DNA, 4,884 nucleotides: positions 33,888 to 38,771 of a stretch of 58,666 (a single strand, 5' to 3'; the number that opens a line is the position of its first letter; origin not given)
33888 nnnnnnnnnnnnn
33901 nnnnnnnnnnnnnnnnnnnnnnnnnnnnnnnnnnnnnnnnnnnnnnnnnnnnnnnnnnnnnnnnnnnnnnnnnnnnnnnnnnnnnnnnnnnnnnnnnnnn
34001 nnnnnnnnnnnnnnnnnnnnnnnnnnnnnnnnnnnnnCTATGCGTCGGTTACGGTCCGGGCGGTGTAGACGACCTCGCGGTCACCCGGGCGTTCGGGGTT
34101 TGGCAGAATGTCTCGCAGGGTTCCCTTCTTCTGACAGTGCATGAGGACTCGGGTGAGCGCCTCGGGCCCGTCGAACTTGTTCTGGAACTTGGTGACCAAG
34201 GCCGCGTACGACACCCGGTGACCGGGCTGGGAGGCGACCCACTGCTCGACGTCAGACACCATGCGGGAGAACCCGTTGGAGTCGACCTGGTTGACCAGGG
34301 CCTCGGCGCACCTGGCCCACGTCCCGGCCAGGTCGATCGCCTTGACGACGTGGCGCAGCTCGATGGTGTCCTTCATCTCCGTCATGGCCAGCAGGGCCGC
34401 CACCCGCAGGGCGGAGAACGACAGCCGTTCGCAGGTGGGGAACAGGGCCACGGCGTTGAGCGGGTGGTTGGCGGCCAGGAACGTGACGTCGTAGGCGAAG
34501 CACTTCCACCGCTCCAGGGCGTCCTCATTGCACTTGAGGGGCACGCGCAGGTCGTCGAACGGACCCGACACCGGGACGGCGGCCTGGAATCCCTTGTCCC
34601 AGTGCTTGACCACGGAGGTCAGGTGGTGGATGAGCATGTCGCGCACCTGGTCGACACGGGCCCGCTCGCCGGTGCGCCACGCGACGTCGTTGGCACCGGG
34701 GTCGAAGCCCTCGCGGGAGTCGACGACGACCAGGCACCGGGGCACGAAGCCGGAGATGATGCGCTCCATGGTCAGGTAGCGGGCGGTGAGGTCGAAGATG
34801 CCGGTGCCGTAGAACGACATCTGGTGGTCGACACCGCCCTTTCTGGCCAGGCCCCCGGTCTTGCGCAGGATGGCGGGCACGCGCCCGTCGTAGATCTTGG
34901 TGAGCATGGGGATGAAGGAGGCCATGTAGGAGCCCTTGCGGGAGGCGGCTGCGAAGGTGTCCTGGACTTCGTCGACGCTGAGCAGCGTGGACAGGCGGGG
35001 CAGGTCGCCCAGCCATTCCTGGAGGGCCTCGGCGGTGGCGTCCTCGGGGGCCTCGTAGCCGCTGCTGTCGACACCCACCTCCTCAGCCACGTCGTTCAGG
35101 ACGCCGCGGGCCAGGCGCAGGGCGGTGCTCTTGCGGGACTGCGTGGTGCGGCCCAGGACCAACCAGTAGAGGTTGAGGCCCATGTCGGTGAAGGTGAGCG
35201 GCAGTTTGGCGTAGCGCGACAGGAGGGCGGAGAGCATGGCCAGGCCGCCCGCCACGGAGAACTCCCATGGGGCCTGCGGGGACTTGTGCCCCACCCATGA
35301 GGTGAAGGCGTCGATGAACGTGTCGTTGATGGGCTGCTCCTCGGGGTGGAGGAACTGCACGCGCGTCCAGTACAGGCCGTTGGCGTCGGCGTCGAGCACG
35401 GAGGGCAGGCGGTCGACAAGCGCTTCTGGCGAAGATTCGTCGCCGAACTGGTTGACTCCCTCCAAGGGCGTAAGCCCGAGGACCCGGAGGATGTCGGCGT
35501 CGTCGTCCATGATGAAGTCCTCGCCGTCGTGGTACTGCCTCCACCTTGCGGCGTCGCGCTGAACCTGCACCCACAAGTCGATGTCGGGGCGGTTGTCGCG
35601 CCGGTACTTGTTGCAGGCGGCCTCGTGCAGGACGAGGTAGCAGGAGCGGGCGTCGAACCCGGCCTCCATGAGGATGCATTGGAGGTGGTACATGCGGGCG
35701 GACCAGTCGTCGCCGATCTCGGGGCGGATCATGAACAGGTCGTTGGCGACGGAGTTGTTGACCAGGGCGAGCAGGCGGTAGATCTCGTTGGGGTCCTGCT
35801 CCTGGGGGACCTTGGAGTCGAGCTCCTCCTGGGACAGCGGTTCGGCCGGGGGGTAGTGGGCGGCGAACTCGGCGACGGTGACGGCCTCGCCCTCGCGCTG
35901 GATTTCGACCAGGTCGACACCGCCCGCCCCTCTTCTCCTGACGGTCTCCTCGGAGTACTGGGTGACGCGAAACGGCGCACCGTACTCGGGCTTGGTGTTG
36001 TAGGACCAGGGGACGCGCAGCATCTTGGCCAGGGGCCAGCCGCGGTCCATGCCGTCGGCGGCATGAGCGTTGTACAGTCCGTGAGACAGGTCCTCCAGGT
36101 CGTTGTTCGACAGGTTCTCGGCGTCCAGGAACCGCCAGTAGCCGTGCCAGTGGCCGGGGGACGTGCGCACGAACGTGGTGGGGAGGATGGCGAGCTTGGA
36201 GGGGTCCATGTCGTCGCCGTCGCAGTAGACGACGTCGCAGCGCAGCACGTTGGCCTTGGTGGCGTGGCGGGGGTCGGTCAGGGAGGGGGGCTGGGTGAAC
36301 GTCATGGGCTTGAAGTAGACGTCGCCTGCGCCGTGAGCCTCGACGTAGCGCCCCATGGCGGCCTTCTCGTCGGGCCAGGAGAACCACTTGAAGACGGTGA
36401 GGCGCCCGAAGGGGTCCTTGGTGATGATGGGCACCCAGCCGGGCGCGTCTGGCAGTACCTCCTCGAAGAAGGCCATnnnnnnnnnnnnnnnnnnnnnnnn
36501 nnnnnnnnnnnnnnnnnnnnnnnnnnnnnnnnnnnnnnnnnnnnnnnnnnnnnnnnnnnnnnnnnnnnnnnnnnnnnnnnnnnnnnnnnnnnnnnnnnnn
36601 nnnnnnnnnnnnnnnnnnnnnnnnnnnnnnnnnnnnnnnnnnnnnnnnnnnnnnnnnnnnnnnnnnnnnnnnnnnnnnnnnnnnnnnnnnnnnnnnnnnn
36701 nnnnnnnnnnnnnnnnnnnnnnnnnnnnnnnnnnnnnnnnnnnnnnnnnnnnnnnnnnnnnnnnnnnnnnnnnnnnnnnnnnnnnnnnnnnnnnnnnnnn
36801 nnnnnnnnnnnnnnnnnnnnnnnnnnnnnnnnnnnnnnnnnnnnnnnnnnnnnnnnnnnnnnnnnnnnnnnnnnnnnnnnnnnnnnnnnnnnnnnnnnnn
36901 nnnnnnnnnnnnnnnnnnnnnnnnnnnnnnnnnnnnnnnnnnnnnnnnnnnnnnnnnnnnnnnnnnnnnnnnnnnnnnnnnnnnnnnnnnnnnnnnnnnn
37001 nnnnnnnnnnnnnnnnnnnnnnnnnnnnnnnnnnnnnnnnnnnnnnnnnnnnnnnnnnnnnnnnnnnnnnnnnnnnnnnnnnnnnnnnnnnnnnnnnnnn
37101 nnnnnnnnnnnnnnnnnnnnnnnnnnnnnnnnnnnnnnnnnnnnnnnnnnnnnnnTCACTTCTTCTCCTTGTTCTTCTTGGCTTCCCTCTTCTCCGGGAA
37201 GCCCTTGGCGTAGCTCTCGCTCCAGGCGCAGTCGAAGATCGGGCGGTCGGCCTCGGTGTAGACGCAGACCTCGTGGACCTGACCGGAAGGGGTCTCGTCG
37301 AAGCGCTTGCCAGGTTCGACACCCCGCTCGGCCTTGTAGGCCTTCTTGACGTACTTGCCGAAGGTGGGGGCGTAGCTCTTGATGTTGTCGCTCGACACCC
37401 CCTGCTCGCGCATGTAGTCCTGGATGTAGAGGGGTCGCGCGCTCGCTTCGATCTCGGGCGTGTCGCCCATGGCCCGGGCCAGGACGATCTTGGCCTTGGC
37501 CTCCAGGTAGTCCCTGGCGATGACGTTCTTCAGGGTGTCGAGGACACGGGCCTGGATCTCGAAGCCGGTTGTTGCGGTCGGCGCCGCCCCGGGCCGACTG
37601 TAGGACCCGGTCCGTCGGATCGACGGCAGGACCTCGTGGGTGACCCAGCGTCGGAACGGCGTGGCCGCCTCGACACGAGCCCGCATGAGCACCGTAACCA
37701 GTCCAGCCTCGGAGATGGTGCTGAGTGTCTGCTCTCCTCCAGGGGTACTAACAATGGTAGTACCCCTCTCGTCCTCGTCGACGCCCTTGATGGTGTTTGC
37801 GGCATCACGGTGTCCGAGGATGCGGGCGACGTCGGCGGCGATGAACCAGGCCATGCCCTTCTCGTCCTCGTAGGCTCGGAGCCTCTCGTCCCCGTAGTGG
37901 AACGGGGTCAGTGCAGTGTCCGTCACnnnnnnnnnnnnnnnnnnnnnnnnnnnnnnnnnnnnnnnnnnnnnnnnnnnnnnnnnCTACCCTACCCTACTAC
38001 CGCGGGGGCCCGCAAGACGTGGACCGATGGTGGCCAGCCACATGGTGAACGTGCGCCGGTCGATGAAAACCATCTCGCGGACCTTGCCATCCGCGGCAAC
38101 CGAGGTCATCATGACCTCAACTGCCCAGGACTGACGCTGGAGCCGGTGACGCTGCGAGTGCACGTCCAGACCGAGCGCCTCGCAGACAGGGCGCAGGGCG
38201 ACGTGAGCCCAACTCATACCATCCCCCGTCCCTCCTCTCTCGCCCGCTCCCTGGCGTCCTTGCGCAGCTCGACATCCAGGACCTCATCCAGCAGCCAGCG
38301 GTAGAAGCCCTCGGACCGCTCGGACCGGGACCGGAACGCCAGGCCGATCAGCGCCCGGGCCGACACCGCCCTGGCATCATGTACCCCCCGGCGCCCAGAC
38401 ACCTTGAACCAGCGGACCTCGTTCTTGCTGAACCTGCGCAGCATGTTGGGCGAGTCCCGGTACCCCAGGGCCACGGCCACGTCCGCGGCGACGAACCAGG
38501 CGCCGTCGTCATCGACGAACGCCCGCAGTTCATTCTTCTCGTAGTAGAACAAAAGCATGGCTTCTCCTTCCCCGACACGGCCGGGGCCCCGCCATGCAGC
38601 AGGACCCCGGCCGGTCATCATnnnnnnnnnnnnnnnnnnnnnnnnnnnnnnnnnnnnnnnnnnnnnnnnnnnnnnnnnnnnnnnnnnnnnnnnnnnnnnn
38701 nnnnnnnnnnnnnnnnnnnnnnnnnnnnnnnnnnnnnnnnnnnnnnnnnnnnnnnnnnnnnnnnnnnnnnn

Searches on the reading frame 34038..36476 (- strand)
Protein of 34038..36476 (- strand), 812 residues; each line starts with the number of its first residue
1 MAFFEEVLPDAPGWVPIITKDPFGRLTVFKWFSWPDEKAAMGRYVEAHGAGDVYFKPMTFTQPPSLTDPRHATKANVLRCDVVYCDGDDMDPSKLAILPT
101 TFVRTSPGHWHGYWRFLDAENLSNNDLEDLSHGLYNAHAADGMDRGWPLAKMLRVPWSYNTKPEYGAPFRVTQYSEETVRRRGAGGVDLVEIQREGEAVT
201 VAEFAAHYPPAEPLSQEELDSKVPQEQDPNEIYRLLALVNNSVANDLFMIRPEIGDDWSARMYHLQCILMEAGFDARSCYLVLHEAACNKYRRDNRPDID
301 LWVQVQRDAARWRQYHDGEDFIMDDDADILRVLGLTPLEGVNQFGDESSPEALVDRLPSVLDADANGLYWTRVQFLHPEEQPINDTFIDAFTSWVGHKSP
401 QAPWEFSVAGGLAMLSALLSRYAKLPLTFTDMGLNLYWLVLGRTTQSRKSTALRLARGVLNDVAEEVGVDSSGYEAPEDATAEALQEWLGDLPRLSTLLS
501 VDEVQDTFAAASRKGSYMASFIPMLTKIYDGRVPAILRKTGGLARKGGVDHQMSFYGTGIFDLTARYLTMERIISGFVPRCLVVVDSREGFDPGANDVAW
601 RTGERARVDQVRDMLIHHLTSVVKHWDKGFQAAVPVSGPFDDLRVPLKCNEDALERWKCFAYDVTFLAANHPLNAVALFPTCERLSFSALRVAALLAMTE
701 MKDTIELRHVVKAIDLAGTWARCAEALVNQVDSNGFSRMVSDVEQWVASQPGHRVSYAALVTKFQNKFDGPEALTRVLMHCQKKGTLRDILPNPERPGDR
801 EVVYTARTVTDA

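Call 25: search_protein_families(library=pfam, proteins=[window:34038-36476:-], max_evalue=0.01)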
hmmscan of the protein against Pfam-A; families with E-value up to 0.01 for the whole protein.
window:34038-36476:- (812 aa): 1 family
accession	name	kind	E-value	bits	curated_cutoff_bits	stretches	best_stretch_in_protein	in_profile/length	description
PF13148.11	DUF3987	-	8.7e-07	28.9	27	0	478-726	128-360/364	Protein of unknown function (DUF3987)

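Call 44: search_protein_families(library=phrogs, proteins=[window:34038-36476:-], max_evalue=0.001)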
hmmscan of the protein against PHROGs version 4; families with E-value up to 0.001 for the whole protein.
window:34038-36476:- (812 aa): 3 families
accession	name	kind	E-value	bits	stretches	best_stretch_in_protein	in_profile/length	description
phrog_10514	-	DNA, RNA and nucleotide metabolism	1.1e-77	262.9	1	2-788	6-729/750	DNA primase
phrog_3123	-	unknown function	1.6e-18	67.6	1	15-295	25-275/583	-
phrog_3022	-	DNA, RNA and nucleotide metabolism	1.7e-12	47.6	1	387-738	361-693/788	DNA primase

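Call 50: find_related_loci(query=window:34038-36476:-, collection=viral_contigs, flank=10000)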
Query window:34038-36476:- (812 aa) in viral_contigs; peptide patterns used: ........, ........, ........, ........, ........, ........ (x = any residue, [..] = any of these).
45 stretches matched a pattern; 40 encode a relative of the query (tblastn E <= 1e-3); 34 distinct loci.
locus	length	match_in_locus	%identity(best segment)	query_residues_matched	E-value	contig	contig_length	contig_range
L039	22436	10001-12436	99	1-812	0e+0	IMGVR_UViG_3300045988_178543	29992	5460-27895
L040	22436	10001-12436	99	1-812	0e+0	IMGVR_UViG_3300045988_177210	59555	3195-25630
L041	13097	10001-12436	99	1-812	0e+0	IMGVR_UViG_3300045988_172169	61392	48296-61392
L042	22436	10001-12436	98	1-812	0e+0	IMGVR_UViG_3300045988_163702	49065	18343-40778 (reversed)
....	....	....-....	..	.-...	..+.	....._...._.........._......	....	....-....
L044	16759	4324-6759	98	1-812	0e+0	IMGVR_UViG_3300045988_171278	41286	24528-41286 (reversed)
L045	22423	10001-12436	98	1-812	0e+0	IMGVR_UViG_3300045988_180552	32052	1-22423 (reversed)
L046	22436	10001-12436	98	1-812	0e+0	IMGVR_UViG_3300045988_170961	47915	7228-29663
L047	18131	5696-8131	98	1-812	0e+0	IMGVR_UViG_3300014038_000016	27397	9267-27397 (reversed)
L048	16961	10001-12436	98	1-812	0e+0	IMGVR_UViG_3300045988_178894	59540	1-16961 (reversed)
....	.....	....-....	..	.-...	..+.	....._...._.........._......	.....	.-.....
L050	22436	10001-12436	97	1-812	0e+0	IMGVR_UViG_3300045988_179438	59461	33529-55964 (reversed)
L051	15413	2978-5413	97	1-812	0e+0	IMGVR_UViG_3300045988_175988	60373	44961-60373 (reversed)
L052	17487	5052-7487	97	1-812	0e+0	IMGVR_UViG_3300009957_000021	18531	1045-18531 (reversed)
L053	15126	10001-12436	97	1-812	0e+0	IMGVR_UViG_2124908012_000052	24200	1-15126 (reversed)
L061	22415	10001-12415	77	1-812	0e+0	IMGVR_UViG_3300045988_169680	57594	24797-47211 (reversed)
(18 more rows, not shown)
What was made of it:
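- Tried and rejected: The primase is 97-99% identical in all close relatives (call 50).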

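Call 57: find_related_loci(query=L061:89-463:+, collection=viral_contigs, flank=10000)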
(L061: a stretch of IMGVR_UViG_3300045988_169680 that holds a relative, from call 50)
Query L061:89-463:+ (125 aa) in viral_contigs; peptide patterns used: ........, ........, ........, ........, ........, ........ (x = any residue, [..] = any of these).
18 stretches matched a pattern; 4 encode a relative of the query (tblastn E <= 1e-3); 4 distinct loci.
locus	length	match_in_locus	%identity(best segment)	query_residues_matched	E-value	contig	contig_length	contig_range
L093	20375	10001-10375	100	1-125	5e-85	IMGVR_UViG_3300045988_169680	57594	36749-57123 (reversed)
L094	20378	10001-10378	98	1-125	4e-83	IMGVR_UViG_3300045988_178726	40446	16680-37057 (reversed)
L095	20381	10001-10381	96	1-125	7e-81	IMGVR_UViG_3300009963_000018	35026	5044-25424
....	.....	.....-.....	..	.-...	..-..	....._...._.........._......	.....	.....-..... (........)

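Call 63: find_related_loci(query=L094:471-1316:+, collection=viral_contigs, flank=10000)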
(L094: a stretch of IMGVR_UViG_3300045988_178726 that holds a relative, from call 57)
Query L094:471-1316:+ (282 aa) in viral_contigs; peptide patterns used: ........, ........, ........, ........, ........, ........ (x = any residue, [..] = any of these).
17 stretches matched a pattern; 7 encode a relative of the query (tblastn E <= 1e-3); 7 distinct loci.
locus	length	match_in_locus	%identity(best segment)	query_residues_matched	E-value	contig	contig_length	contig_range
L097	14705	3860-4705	100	1-282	0e+0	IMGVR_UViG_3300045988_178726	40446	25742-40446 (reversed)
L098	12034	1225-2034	83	1-270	9e-146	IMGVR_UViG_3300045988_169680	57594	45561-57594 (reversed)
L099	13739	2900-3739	73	1-279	4e-135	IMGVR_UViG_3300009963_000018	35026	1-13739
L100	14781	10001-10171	46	219-277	9e-10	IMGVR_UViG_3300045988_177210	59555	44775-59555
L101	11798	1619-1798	44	215-277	3e-9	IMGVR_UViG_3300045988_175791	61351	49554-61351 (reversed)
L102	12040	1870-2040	46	219-277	6e-10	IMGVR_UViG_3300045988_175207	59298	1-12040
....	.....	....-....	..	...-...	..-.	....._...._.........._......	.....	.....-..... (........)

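Call 88: search_dna_similar(query=window:34038-36476:-, collection=phages, mode=protein, max_rows=15)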
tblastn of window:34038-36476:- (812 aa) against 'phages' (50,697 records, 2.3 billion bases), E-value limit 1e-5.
Records with a match: 113; places in all: 113; records where one place covers at least 80% of the query: 24.
Best place of each record, by identity: <60% 113.
By first word of the organism name: Gordonia 61; Arthrobacter 15; Microbacterium 10; Streptomyces 7; Mycobacterium 7; Curtobacterium 4; Clavibacter 4; Pseudomonas 2; Stenotrophomonas 1; Pseudanabaena 1; and 1 more.
By host as written in the record: Gordonia rubripertincta NRRL B-16540 27; Gordonia terrae 3612 16; Arthrobacter sp. ATCC 21022 15; Streptomyces lividans JI 1326 4; Microbacterium foliorum NRRL B-24224 SEA 4; Mycobacteroides abscessus 4; Gordonia rubripertincta NRRL B-16540 SEA 4; Curtobacterium flaccumfaciens NRRL B-729 SEA 3; and 21 more.
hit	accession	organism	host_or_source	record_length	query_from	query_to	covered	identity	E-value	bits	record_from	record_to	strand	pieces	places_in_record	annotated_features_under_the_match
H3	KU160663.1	Arthrobacter phage Rings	Arthrobacter sp. ATCC 21022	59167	3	811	100%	28.2%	2e-61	232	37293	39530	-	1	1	57: DNA primase | 56: transposase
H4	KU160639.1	Arthrobacter phage Anansi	Arthrobacter sp. ATCC 21022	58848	3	811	100%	28.2%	3e-61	231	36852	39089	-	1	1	56: DNA primase | 55: transposase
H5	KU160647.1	Arthrobacter phage Gorgeous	Arthrobacter sp. ATCC 21022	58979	3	811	100%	28.2%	3e-61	231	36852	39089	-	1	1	56: DNA primase | 55: transposase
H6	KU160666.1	Arthrobacter phage SorJuana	Arthrobacter sp. ATCC 21022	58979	3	811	100%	28.2%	3e-61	231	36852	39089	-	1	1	56: DNA primase | 55: transposase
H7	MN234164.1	Arthrobacter phage Yeezus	Arthrobacter sp. ATCC 21022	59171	3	811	100%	28.2%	3e-61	231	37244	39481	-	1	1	57: DNA primase | 56: transposase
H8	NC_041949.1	Arthrobacter phage Amigo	Arthrobacter sp. ATCC 21022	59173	3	811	100%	28.2%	3e-61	231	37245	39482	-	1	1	57: DNA primase | 56: transposase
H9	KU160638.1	Arthrobacter phage Amigo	Arthrobacter sp. ATCC 21022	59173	3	811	100%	28.2%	3e-61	231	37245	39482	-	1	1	57: DNA primase | 56: transposase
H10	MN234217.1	Arthrobacter phage Ichor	Arthrobacter sp. ATCC 21022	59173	3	811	100%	28.2%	3e-61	231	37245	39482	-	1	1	57: DNA primase | 56: transposase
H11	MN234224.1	Arthrobacter phage Jaek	Arthrobacter sp. ATCC 21022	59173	3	811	100%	28.2%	3e-61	231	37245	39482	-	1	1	57: DNA primase | 56: transposase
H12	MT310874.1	Arthrobacter phage Boersma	Arthrobacter sp. ATCC 21022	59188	3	811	100%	28.2%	3e-61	231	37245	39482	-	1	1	59: DNA primase | 58: helix-turn-helix DNA-binding protein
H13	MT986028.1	Arthrobacter phage Thunderclap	Arthrobacter sp. ATCC 21022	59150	3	811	100%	28.2%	7e-61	230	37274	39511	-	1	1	56: DNA primase | 55: transposase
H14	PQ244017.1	Arthrobacter phage Amavida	Arthrobacter sp. ATCC 21022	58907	3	811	100%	28.2%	8e-61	230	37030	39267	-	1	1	58: DNA primase | 57: helix-turn-helix DNA binding protein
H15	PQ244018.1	Arthrobacter phage Heylee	Arthrobacter sp. ATCC 21022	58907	3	811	100%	28.2%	8e-61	230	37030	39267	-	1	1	59: DNA primase | 58: helix-turn-helix DNA binding protein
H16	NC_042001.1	Arthrobacter phage Molivia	Arthrobacter sp. ATCC 21022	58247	3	795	98%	27.6%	2e-57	220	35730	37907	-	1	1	58: DNA primase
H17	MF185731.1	Arthrobacter phage Molivia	Arthrobacter sp. ATCC 21022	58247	3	795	98%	27.6%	2e-57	220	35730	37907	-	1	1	58: DNA primase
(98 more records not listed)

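Call 95: search_solved_structures(query=window:34038-36476:-, max_evalue=1)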
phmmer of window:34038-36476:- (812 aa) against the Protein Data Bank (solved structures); distinct sequences matched with E-value up to 1: 2.
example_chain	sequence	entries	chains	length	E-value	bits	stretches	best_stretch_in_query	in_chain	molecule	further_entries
8iuf_4F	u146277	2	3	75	0.011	17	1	9-56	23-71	COXEG6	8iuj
4qxd_A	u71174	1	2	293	0.37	12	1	167-276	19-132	3'(2'),5'-bisphosphate nucleotidase, putative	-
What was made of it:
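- Tried and rejected: A sequence match of the primase to solved structures was uninformative (call 95).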

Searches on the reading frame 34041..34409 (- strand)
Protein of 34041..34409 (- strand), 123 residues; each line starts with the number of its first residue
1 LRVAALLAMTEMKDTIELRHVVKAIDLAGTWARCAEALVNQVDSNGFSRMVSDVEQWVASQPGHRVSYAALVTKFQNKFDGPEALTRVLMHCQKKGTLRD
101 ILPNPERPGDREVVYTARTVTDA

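Call 111: predict_structure(protein=window:34041-34409:-)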
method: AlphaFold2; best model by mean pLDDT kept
length: 123 residues; sequences in the alignment: 1
mean_pLDDT: 60.8   pTM: 0.46
mean pLDDT of the five models: 60.8, 52.5, 50.5, 49.4, 47.4
residues with pLDDT >= 90: 0; 70-90: 62; 50-70: 14; < 50: 47
segments of 3 or more residues with pLDDT < 50: 1-42, 119-123
pLDDT, mean of each block of 10 residues (from residue 1): 36 38 43 43 62 79 76 76 75 74 72 64 34
secondary structure, 60 per line:
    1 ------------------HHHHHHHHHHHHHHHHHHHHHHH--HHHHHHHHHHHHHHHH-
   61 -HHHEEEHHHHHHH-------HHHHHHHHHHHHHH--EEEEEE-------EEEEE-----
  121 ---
elements in order: H19-41 H44-59 E65-67 H68-74 H82-95 E98-103 E111-115
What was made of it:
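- The last ~75 residues of the primase are modelled as H-E-H-H-E-E with pLDDT 72-79 (call 111).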

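Call 114: fold_search(model_id=the predicted structure, library=pdb)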
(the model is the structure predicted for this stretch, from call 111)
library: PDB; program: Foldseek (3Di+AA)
matches with E <= 10: 895; with E <= 0.001: 0
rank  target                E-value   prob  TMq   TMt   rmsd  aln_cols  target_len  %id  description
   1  5h3r_A                5.1e-03  1.00  0.44  0.39  10.8       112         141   18  Crystal Structure of mutant MarR C80S from E.coli complexed with operator DNA (released 2017-08-02)
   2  3vod_A                8.6e-03  1.00  0.43  0.40  12.5       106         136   18  Crystal Structure of mutant MarR C80S from E.coli (released 2013-03-06)
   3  5h3r_B                1.0e-02  1.00  0.43  0.39  10.9       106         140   18  Crystal Structure of mutant MarR C80S from E.coli complexed with operator DNA (released 2017-08-02)
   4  3voe_A                1.1e-02  1.00  0.43  0.40  12.5       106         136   18  Crystal Structure of wild type MarR (apo form) from E.coli (released 2013-03-06)
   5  2nyx_B                1.6e-02  0.99  0.43  0.37  12.9       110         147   15  Crystal structure of RV1404 from Mycobacterium tuberculosis (released 2006-12-05)
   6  3vb2_A                2.0e-02  0.99  0.42  0.39  12.2       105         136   19  Crystal Structure of the Reduced Form of MarR from E.coli (released 2013-01-30)
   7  3vod_B                2.1e-02  0.99  0.43  0.40  12.2       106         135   18  Crystal Structure of mutant MarR C80S from E.coli (released 2013-03-06)
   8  8yli_B                2.3e-02  0.99  0.44  0.35  11.2       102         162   18  Crystal structure of Pectobacterium atrosepticum PecS in complex with operator DNA (released 2024-11-13)
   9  3voe_B                2.3e-02  0.99  0.43  0.40  12.2       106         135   18  Crystal Structure of wild type MarR (apo form) from E.coli (released 2013-03-06)
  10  3nqo_A                2.6e-02  0.99  0.45  0.32  11.4       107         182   15  Crystal structure of a MarR family transcriptional regulator (CD1569) from Clostridium difficile 630 at 2.20 A resolut (released 2010-07-21)
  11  9ill_MODEL_1_A        2.8e-02  0.99  0.41  0.44   5.5        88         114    8  monomeric SarA-E89Q in complex with DNA (released 2025-10-15)
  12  1s3j_A                2.8e-02  0.97  0.40  0.35  13.4       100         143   14  X-ray crystal structure of YusO protein from Bacillus subtilis (released 2004-04-13)
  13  4fht_A                2.8e-02  0.97  0.43  0.38  11.2       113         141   13  Crystal Structure of the PcaV transcriptional regulator from Streptomyces coelicolor in complex with its natural ligan (released 2013-04-24)
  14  5aip_A                3.1e-02  0.98  0.41  0.36  12.5       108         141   16  Crystal structure of NadR in complex with 4-hydroxyphenylacetate (released 2016-03-02)
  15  6iwt_A                3.1e-02  0.92  0.40  0.18   5.8       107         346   20  Crystal structure of methyltransferase COMT-S in P. praeruptorum (released 2019-04-03)
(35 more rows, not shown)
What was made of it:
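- Their best PDB matches are MarR-type winged-helix DNA binders (probability 0.99-1.0, E 5e-3 and weaker; call 114).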

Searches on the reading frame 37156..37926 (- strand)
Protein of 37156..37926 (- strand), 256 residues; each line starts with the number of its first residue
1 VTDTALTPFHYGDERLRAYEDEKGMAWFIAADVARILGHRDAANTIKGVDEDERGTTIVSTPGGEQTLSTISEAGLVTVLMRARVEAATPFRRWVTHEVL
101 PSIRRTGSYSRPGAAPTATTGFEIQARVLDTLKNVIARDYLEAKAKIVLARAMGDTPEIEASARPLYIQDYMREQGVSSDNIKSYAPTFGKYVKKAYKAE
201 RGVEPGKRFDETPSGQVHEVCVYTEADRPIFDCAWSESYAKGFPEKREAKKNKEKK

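Call 44: search_protein_families(library=phrogs, proteins=[window:37156-37926:-], max_evalue=0.001)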
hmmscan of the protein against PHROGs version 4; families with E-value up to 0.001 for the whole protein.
window:37156-37926:- (256 aa): 11 families
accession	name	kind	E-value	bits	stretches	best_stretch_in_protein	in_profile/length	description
phrog_130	-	transcription regulation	1.9e-38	133.7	1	3-170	157-319/480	anti-repressor Ant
phrog_2593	-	transcription regulation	4.1e-27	96.5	1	6-134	22-158/255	anti-repressor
phrog_2899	-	transcription regulation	1e-25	91.9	1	5-136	6-136/263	anti-repressor Ant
phrog_463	-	transcription regulation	5e-22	79.6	1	22-123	20-124/250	anti-repressor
phrog_7940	-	unknown function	3.6e-20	73.6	1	22-129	19-131/252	-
phrog_245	-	transcription regulation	7.9e-20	72.6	1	5-119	40-145/319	anti-repressor Ant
phrog_2011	-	transcription regulation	8.3e-19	69.3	1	9-116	7-123/275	anti-repressor Ant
phrog_25722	-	unknown function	1.5e-17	64.8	1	21-113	20-112/150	-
phrog_9976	-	transcription regulation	7.4e-17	62.8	1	23-137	17-129/188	anti-repressor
phrog_5060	-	transcription regulation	2.6e-15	58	1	7-121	8-129/224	anti-repressor Ant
phrog_2977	-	transcription regulation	1e-07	32.9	1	9-86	67-148/150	anti-repressor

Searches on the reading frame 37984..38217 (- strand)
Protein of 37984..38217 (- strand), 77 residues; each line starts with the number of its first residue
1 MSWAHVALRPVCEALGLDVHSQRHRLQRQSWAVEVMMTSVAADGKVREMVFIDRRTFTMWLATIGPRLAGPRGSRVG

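Call 76: search_protein_families(library=pfam, proteins=[window:37984-38217:-], max_evalue=0.05)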
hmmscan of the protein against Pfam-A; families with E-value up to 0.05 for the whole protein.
window:37984-38217:- (77 aa): 1 family
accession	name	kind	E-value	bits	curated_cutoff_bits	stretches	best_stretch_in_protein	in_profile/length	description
PF10547.14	P22_AR_N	-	1.3e-17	64.5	30.7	1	5-66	20-83/115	P22_AR N-terminal domain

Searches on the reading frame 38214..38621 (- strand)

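Call 43: search_protein_families(library=phrogs, proteins=[window:38214-38621:-], max_evalue=0.001)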
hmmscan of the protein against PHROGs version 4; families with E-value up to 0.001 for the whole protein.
window:38214-38621:- (135 aa): 12 families
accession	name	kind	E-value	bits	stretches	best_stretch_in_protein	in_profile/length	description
phrog_2899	-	transcription regulation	6.1e-16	59.8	1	25-121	10-108/263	anti-repressor Ant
phrog_130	-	transcription regulation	3.7e-15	56.9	1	25-115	163-255/480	anti-repressor Ant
phrog_2593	-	transcription regulation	1.2e-14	55.7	1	24-116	24-125/255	anti-repressor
phrog_9976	-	transcription regulation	7.8e-14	52.9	1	27-116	6-96/188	anti-repressor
phrog_245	-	transcription regulation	3.1e-12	47.6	1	25-115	44-134/319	anti-repressor Ant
phrog_463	-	transcription regulation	6.9e-12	46.4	1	26-122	9-107/250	anti-repressor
phrog_5060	-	transcription regulation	1.2e-09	39.5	1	24-116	9-111/224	anti-repressor Ant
phrog_2011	-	transcription regulation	5.2e-09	37.2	1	25-116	7-108/275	anti-repressor Ant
phrog_2977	-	transcription regulation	6.4e-09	36.8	1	21-100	63-147/150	anti-repressor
phrog_25722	-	unknown function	1.8e-07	32.1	1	24-124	6-107/150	-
phrog_34000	-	unknown function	2.8e-06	28.3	1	28-117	21-118/194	-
phrog_7940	-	unknown function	8.5e-05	23.2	1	23-116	5-99/252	-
